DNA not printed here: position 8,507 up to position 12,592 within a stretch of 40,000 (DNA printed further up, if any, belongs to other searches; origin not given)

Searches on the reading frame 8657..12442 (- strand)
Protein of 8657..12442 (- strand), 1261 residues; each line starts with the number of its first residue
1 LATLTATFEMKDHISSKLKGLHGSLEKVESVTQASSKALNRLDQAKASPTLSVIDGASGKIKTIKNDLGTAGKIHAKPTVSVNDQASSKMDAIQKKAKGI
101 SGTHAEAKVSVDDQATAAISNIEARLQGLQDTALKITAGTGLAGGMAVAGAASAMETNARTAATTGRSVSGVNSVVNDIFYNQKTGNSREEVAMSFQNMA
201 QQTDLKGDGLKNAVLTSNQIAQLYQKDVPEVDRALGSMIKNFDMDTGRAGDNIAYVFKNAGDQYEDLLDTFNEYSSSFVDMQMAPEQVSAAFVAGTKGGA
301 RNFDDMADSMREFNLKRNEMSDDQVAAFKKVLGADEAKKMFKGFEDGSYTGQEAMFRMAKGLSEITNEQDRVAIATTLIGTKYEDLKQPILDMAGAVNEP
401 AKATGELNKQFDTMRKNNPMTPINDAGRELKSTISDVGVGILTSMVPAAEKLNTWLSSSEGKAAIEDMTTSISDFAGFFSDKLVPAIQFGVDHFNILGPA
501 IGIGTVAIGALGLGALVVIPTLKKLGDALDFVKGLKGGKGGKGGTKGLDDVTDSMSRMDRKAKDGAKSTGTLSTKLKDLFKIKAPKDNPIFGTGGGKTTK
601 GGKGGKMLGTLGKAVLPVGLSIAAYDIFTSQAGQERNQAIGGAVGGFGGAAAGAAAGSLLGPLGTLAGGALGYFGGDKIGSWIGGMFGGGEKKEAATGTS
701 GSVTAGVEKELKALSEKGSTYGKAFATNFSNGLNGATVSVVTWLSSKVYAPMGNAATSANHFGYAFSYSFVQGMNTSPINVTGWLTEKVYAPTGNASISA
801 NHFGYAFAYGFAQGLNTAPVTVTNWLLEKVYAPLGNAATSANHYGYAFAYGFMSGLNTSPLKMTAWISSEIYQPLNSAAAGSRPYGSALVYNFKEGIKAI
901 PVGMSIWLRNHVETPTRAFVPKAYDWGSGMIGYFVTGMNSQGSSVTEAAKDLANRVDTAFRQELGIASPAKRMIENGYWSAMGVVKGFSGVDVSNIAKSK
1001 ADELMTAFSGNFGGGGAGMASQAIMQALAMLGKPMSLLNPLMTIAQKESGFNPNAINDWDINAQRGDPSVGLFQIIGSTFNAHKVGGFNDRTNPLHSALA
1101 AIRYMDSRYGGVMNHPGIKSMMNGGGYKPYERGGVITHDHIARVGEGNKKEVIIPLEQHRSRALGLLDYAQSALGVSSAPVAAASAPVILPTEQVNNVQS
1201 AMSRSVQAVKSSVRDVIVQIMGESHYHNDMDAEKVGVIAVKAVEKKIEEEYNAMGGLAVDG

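Call 20: search_protein_families(library=phrogs, proteins=[window:8657-12442:-], max_evalue=0.00001)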
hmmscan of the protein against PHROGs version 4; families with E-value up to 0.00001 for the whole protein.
window:8657-12442:- (1261 aa): 15 families
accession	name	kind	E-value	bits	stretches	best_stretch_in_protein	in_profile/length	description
phrog_11489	-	unknown function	2.8e-203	679.7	2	794-1235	1254-1690/1717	-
phrog_167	-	tail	4.2e-70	237.9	2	978-1246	1269-1530/1555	tail length tape measure protein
phrog_4070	-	tail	1.2e-45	157.1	1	1010-1248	737-967/989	tail length tape measure protein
phrog_8537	-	unknown function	2.6e-43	149.8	1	1006-1249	127-363/384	-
phrog_5448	-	tail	3.3e-21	75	1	999-1137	2577-2710/3103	tail length tape measure protein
phrog_4197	-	tail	1.5e-16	60.4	1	668-1161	1298-1582/1783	tail length tape measure protein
phrog_3547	-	tail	6.9e-16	58.2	1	945-1138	1282-1473/1767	tail length tape measure protein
phrog_1047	-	tail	1e-15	58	1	536-709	735-933/1251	tail associated lysin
phrog_16692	-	unknown function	1.3e-13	51.3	1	3-132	7-124/1107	-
phrog_4372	-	tail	1.6e-12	46.7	1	909-1244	1263-1486/1681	tail length tape measure protein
phrog_24596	-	unknown function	2.4e-10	40.3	1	574-726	636-805/1052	-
phrog_6922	-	unknown function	1.2e-08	35.1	1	563-749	291-443/768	-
phrog_23574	-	tail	2e-08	33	0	26-124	115-213/1441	tail length tape measure protein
phrog_5218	-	unknown function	2.8e-07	30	0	25-521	154-621/1599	-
phrog_1204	-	tail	6.1e-06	25.4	1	843-989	1238-1357/1483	tail protein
